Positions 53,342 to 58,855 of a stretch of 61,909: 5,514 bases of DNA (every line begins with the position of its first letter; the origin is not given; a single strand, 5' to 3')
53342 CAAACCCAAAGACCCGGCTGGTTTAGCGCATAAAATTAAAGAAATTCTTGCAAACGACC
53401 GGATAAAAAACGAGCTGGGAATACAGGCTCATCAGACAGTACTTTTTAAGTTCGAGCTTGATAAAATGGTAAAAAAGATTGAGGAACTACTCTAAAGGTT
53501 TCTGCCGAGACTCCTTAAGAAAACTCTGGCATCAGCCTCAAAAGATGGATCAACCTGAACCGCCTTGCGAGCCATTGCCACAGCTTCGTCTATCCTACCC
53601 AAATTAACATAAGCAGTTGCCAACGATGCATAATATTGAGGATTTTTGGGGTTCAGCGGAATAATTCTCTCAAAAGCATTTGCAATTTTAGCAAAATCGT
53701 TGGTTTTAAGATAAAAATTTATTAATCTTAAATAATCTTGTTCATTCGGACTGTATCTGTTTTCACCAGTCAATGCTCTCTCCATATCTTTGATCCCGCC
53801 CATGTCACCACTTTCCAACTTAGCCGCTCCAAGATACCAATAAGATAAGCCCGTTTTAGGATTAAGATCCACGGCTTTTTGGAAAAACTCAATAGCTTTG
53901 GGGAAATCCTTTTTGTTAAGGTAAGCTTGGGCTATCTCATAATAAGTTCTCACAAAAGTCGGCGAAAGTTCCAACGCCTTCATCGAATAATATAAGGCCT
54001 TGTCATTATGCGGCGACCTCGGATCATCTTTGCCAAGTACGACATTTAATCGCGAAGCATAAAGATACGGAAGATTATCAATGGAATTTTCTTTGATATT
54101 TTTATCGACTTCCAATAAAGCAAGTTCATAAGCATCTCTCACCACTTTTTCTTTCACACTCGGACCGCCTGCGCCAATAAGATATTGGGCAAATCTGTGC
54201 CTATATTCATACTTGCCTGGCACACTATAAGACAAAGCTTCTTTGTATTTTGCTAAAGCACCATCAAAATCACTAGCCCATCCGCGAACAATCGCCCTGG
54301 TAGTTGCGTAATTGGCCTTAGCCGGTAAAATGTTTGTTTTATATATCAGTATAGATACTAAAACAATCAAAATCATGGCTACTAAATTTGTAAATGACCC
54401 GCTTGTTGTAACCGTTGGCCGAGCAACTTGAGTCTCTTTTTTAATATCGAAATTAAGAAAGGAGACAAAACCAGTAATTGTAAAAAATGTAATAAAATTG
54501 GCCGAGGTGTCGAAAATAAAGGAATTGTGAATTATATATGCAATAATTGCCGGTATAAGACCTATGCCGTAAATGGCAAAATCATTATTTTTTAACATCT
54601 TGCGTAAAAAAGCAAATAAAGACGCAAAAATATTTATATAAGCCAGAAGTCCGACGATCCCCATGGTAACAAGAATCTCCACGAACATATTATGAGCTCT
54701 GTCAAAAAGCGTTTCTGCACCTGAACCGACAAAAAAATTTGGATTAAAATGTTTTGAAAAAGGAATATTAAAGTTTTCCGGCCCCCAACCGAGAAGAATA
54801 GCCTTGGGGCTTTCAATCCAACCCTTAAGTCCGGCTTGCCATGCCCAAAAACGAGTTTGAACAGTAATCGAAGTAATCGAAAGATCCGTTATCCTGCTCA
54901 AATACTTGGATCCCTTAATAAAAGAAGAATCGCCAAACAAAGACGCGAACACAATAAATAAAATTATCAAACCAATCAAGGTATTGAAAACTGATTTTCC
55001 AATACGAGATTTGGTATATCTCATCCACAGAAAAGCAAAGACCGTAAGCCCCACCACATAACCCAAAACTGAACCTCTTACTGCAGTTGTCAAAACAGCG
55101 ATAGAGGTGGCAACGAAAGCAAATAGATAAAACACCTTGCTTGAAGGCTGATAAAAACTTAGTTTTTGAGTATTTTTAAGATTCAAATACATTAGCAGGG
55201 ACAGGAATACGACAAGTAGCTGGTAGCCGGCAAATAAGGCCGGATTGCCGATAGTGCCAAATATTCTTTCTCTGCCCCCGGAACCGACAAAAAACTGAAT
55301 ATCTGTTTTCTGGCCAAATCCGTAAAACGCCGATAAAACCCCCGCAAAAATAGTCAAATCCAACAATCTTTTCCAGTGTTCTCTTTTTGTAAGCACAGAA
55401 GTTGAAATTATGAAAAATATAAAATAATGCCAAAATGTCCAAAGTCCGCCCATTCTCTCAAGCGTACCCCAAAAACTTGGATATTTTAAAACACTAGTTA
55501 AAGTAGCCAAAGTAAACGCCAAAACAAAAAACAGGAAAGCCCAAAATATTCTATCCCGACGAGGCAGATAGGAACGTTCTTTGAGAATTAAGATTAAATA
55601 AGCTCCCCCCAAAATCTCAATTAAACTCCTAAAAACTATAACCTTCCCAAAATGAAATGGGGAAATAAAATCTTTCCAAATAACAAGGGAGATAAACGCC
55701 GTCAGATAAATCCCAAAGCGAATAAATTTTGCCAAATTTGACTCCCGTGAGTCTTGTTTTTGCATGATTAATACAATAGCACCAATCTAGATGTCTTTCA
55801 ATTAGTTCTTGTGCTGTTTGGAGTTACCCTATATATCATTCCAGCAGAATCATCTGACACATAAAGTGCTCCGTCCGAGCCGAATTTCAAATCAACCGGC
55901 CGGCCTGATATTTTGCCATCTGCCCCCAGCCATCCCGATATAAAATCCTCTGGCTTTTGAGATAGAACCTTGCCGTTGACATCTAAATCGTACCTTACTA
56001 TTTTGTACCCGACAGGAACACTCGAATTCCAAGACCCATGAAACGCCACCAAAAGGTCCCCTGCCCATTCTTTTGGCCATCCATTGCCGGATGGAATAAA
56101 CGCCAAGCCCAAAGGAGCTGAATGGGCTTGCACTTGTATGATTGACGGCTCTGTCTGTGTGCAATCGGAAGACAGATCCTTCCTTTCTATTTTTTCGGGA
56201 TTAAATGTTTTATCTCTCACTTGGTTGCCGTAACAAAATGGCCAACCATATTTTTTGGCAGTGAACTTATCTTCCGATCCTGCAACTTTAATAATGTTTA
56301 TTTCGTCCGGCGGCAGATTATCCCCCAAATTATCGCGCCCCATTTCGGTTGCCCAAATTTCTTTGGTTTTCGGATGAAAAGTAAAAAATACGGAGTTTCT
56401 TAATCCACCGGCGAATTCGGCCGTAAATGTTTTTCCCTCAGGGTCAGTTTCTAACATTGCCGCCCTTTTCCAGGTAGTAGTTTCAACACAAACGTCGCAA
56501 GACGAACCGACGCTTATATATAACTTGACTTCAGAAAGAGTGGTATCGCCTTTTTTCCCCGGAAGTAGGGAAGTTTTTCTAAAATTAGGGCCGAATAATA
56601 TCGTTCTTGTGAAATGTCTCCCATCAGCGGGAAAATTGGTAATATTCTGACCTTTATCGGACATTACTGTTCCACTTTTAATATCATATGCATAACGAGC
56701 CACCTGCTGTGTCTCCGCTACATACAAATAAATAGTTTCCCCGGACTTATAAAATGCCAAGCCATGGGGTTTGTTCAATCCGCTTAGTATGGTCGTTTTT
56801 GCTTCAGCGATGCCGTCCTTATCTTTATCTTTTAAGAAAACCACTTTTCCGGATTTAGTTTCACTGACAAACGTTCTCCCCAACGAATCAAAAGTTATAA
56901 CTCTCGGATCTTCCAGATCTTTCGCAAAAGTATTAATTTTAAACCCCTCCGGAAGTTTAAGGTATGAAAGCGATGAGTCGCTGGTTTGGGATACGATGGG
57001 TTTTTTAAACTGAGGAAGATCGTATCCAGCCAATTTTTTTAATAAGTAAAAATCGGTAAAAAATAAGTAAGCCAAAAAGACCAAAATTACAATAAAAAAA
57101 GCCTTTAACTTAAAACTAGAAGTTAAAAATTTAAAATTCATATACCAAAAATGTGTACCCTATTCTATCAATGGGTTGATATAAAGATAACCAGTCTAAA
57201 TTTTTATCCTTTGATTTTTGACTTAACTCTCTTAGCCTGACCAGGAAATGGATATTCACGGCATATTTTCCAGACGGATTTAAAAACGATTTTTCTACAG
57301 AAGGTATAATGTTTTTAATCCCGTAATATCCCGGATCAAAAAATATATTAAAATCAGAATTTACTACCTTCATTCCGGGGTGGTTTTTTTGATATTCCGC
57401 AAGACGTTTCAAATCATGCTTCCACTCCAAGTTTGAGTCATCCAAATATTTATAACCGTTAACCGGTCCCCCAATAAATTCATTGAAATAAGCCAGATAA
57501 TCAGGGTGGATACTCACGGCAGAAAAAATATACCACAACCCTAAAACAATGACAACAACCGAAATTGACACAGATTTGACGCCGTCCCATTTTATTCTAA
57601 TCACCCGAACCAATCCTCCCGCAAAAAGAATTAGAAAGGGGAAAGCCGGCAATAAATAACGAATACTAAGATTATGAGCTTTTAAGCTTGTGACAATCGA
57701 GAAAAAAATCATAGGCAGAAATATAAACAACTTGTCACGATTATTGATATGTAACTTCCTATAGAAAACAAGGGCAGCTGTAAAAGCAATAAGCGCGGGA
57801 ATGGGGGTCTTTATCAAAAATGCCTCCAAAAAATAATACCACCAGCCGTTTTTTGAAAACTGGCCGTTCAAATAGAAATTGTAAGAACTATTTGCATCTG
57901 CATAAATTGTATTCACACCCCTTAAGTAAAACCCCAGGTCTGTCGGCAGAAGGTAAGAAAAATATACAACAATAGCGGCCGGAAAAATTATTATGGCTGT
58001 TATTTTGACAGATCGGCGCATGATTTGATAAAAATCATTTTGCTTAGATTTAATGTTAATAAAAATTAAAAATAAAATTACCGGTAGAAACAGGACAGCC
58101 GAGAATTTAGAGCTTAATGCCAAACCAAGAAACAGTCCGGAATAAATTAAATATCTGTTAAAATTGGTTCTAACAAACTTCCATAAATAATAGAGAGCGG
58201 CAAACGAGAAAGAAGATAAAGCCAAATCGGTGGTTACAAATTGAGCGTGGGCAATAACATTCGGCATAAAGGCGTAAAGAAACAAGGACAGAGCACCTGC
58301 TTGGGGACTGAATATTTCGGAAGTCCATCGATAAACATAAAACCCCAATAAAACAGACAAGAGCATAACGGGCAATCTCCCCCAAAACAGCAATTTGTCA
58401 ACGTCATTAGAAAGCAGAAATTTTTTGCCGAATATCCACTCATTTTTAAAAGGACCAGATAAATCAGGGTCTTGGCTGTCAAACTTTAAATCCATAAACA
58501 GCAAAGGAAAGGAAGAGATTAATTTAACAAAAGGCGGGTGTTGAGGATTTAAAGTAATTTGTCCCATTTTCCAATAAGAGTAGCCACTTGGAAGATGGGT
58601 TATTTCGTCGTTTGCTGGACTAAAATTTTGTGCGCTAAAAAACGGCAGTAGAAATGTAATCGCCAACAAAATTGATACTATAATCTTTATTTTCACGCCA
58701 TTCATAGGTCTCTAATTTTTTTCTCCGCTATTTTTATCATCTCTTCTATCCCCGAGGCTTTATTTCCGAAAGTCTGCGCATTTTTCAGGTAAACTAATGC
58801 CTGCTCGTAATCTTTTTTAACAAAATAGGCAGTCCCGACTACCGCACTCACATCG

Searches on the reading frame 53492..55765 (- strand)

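Call 62: search_protein_families(library=pfam, proteins=[window:53492-55765:-], max_evalue=0.00001)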
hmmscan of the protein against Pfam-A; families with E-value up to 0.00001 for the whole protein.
window:53492-55765:- (757 aa): 14 families
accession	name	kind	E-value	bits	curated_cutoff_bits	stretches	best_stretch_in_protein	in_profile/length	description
PF00515.34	TPR_1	-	2.2e-17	62.5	27.8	1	606-637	2-33/34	Tetratricopeptide repeat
PF13181.12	TPR_8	-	6.5e-17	60.6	25.7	1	606-637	2-33/34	Tetratricopeptide repeat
PF07719.23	TPR_2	-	2.5e-15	55.7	27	1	606-637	2-33/34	Tetratricopeptide repeat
PF04932.20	Wzy_C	-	6.6e-15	55.6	31.7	1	215-377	1-149/149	O-Antigen ligase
PF13431.12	TPR_17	-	7.2e-14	51.3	24.4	0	697-729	1-33/34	Tetratricopeptide repeat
PF13414.12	TPR_11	-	6.1e-13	48.7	26.8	0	614-653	3-42/42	TPR repeat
PF13428.12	TPR_14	-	1.3e-12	47.5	23.5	0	710-742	2-34/44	Tetratricopeptide repeat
PF14559.12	TPR_19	-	1.7e-12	47.9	25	0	686-741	2-57/68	Tetratricopeptide repeat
PF13432.12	TPR_16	-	4.3e-09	37.1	32.7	0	685-739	7-61/65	Tetratricopeptide repeat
PF13424.12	TPR_12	-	1.6e-07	31.8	30.1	0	606-635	4-33/77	Tetratricopeptide repeat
PF13371.12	TPR_9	-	1.2e-06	28.9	35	0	683-743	3-61/73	Tetratricopeptide repeat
PF12895.13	ANAPC3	-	1.4e-06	28.9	27.2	0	588-647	6-63/82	Anaphase-promoting complex, cyclosome, subunit 3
PF13374.12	TPR_10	-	1.9e-06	28.2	27.5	0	711-738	4-31/42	Tetratricopeptide repeat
PF13174.12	TPR_6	-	2.1e-06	28.5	26.3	0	608-638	3-33/33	Tetratricopeptide repeat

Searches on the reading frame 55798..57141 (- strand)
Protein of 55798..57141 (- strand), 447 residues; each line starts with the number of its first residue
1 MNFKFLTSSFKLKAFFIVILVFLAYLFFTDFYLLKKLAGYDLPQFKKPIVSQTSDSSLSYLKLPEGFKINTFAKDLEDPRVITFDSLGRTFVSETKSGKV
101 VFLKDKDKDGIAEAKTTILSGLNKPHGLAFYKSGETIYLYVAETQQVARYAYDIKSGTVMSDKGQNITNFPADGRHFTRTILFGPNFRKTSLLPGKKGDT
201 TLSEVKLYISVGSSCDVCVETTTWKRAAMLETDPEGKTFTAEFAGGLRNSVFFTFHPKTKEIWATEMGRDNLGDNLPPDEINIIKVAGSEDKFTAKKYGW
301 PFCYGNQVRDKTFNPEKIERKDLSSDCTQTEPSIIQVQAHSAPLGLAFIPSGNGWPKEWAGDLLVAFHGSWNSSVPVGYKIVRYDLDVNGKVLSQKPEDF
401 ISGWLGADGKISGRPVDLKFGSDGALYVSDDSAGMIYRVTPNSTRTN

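Call 62: search_protein_families(library=pfam, proteins=[window:55798-57141:-], max_evalue=0.00001)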
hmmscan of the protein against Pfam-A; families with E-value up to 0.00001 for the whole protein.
window:55798-57141:- (447 aa): 3 families
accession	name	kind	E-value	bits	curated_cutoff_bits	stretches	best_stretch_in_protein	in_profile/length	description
PF22807.2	TrAA12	-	1.6e-14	53.6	30.9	1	76-439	4-378/463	TrAA12-like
PF23500.1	DUF7133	-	2.5e-11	44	27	1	55-135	3-96/385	Domain of unknown function (DUF7133)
PF07995.17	GSDH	-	9.3e-11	42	25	1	77-437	2-331/332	Glucose / Sorbosone dehydrogenase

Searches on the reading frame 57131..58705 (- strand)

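Call 62: search_protein_families(library=pfam, proteins=[window:57131-58705:-], max_evalue=0.00001)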
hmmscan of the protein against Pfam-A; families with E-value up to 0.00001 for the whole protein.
window:57131-58705:- (524 aa): 2 families
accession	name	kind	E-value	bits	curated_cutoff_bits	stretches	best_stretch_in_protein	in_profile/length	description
PF13231.12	PMT_2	-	4.6e-15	56.6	26.1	1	108-217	23-133/160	Dolichyl-phosphate-mannose-protein mannosyltransferase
PF02366.24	PMT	-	4.8e-08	33.3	22.7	1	107-251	83-238/245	Dolichyl-phosphate-mannose-protein mannosyltransferase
